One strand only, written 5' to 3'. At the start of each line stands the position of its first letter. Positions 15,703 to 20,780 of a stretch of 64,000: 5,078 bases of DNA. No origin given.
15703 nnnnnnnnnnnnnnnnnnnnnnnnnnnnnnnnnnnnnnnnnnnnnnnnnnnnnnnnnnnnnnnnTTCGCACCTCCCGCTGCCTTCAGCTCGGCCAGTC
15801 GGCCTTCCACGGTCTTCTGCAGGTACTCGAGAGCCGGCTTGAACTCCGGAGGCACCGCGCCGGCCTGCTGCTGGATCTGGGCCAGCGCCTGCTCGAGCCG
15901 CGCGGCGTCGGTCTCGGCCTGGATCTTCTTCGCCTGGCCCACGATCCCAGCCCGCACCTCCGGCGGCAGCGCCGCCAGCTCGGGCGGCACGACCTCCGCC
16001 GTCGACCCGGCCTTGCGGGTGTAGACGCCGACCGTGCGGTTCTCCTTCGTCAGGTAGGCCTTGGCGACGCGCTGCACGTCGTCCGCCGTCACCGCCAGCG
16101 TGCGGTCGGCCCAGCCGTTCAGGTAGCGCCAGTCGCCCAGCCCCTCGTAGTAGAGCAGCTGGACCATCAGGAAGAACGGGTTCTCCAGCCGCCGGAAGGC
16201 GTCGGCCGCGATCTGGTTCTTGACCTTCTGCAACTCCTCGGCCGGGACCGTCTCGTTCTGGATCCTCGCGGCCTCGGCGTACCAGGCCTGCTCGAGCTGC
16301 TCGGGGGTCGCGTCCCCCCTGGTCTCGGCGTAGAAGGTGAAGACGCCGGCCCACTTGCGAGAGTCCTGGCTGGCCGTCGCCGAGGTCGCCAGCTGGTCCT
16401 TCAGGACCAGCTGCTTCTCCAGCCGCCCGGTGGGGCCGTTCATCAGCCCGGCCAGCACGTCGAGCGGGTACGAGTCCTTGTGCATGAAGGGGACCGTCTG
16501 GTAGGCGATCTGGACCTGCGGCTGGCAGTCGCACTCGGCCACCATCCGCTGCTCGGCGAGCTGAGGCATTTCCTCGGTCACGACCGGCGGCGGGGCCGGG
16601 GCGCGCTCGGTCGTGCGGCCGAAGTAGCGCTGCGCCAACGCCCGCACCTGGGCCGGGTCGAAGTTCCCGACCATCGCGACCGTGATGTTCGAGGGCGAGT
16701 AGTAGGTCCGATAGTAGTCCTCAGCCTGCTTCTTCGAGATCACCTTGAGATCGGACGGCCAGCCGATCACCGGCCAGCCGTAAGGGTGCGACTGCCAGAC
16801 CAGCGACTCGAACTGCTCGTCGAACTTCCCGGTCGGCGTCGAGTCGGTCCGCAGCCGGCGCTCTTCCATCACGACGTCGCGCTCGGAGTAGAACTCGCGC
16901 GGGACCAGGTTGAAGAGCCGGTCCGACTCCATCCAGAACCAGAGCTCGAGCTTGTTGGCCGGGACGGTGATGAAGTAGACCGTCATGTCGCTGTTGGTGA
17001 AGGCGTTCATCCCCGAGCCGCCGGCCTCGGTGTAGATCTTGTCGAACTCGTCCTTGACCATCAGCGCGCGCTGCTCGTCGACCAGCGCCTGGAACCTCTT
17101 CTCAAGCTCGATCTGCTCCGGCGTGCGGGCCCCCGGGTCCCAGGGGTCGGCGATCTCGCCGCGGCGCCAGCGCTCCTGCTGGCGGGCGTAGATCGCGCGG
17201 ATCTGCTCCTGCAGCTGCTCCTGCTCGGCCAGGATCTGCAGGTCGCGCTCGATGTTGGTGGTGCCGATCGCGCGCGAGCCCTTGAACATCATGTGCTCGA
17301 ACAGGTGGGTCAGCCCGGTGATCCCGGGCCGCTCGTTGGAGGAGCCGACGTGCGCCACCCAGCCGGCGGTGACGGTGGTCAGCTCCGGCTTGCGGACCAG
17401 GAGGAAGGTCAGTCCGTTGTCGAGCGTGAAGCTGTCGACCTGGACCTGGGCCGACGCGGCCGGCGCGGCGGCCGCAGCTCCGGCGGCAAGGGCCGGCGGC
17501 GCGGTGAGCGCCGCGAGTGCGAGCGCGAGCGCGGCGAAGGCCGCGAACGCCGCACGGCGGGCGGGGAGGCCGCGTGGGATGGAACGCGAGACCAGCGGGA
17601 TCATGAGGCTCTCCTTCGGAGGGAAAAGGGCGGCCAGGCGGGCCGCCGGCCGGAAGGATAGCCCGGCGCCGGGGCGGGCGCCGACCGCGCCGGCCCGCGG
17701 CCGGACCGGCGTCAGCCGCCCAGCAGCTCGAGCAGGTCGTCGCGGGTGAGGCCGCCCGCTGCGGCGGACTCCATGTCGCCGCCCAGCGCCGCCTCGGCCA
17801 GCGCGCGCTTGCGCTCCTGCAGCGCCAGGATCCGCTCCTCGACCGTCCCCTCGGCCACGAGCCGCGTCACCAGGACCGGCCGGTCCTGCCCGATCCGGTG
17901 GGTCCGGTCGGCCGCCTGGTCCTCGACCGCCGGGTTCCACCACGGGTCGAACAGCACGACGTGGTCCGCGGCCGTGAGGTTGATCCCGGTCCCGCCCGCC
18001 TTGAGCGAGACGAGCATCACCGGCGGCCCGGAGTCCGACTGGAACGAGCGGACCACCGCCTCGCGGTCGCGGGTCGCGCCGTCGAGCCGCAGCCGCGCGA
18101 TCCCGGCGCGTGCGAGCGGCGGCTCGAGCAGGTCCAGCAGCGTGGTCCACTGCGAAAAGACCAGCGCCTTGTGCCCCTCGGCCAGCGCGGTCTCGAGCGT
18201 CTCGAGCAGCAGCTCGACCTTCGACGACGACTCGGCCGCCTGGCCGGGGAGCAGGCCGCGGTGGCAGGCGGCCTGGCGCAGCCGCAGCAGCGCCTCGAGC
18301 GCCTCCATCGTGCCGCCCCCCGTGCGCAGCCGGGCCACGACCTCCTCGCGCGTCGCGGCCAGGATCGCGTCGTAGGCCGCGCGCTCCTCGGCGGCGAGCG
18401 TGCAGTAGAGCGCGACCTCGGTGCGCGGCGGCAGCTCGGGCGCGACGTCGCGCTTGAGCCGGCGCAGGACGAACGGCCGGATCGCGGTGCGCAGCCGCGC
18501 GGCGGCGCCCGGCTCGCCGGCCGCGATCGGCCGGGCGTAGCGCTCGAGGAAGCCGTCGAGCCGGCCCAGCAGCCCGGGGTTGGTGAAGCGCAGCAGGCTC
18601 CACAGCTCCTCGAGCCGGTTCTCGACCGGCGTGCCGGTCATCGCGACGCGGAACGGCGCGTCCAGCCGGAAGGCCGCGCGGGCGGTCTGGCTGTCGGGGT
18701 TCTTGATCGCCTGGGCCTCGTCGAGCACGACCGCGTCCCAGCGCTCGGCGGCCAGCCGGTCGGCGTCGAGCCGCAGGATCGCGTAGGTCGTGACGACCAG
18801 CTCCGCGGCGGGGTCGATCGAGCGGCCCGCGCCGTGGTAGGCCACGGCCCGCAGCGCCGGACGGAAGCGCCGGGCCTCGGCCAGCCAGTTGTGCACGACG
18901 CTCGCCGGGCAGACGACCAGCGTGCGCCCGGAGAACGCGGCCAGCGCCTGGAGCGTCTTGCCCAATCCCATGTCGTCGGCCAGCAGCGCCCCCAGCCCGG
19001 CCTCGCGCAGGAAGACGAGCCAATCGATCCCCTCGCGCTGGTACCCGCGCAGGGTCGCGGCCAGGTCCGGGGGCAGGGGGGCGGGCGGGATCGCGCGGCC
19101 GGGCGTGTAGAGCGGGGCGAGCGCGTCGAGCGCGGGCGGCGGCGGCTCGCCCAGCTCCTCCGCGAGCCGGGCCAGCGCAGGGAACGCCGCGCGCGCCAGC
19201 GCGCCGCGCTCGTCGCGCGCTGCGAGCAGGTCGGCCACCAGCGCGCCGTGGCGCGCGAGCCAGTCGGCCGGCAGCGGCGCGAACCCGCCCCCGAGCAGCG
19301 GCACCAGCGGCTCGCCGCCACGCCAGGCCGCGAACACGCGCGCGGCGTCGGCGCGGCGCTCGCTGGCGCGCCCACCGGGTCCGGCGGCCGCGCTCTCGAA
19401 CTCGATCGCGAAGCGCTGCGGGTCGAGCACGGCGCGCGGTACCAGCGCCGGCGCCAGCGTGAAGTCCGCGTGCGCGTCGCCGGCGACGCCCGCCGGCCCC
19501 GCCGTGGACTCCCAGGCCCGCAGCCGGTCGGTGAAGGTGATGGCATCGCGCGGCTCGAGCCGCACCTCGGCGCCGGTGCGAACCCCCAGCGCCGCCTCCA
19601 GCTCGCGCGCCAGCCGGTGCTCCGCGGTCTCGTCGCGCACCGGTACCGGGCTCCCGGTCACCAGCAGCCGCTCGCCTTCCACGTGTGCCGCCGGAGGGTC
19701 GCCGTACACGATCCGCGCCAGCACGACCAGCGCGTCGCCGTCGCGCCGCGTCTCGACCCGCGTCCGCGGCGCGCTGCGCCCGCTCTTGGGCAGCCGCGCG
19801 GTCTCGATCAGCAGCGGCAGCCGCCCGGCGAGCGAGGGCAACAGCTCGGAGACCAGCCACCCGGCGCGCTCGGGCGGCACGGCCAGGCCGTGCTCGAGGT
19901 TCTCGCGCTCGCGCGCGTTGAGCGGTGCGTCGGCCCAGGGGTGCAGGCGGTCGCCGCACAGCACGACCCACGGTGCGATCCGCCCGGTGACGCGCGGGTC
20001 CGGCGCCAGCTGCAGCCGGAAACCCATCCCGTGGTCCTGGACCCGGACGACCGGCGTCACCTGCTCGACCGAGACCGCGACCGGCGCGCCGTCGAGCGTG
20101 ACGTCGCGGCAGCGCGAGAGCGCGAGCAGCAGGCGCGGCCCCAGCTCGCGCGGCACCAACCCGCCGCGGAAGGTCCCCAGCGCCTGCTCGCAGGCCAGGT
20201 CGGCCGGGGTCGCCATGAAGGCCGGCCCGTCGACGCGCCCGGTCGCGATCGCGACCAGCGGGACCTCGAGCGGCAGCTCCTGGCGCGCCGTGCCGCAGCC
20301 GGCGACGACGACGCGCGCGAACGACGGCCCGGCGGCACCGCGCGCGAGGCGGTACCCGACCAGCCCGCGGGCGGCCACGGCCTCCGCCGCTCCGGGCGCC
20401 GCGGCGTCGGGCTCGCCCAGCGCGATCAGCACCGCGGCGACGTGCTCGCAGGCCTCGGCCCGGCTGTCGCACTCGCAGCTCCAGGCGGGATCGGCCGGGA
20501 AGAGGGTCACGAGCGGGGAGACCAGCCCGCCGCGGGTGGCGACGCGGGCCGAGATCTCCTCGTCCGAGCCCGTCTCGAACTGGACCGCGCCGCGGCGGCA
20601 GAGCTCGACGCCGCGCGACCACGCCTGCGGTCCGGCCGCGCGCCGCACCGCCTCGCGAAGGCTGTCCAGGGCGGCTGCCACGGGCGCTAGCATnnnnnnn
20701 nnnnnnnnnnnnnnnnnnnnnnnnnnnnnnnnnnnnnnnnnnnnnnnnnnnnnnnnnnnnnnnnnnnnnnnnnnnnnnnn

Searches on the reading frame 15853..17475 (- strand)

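Call 91: search_protein_families(library=pfam, proteins=[window:15853-17475:-], max_evalue=0.00001)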
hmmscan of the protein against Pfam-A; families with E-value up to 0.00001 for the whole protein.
window:15853-17475:- (541 aa): 2 families
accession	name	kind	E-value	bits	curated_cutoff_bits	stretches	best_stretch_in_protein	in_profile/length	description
PF05193.26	Peptidase_M16_C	-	3.7e-34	118.6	23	1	246-421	2-180/181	Peptidase M16 inactive domain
PF00675.25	Peptidase_M16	-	3.2e-12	47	22.3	1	25-77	3-55/149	Insulinase (Peptidase family M16)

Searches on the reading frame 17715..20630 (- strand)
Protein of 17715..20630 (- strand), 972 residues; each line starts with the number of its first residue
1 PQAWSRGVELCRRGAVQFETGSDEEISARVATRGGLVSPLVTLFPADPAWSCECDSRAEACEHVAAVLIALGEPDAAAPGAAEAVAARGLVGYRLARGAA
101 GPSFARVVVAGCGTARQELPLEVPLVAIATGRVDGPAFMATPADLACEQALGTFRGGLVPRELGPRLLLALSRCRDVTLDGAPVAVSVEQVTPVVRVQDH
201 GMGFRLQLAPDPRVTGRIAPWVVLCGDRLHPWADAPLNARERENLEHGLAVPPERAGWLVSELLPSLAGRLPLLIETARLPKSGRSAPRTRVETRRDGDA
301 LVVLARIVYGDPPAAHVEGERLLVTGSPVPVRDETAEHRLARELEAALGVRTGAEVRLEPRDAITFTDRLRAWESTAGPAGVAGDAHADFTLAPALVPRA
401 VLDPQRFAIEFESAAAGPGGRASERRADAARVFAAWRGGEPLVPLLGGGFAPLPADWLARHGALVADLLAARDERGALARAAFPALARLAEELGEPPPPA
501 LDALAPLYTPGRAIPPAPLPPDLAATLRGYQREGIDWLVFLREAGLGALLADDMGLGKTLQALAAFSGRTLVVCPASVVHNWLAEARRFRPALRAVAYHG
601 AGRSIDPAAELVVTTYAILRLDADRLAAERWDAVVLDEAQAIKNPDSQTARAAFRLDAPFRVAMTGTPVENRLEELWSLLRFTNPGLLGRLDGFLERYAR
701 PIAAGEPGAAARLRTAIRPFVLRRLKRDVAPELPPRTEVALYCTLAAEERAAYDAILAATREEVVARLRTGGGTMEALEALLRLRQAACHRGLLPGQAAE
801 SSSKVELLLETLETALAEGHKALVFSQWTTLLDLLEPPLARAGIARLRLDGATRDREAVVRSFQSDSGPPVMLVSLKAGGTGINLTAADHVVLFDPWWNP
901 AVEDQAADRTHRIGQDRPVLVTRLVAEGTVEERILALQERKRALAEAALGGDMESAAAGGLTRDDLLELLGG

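Call 91: search_protein_families(library=pfam, proteins=[window:17715-20630:-], max_evalue=0.00001)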
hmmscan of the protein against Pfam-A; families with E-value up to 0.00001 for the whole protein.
window:17715-20630:- (972 aa): 2 families
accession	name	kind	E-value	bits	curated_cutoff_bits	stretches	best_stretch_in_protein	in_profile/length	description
PF00176.29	SNF2-rel_dom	-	4e-60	203.8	24.9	1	530-792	1-289/290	SNF2-related domain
PF00271.37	Helicase_C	-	6.7e-20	71.8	23.5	1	804-914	2-110/110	Helicase conserved C-terminal domain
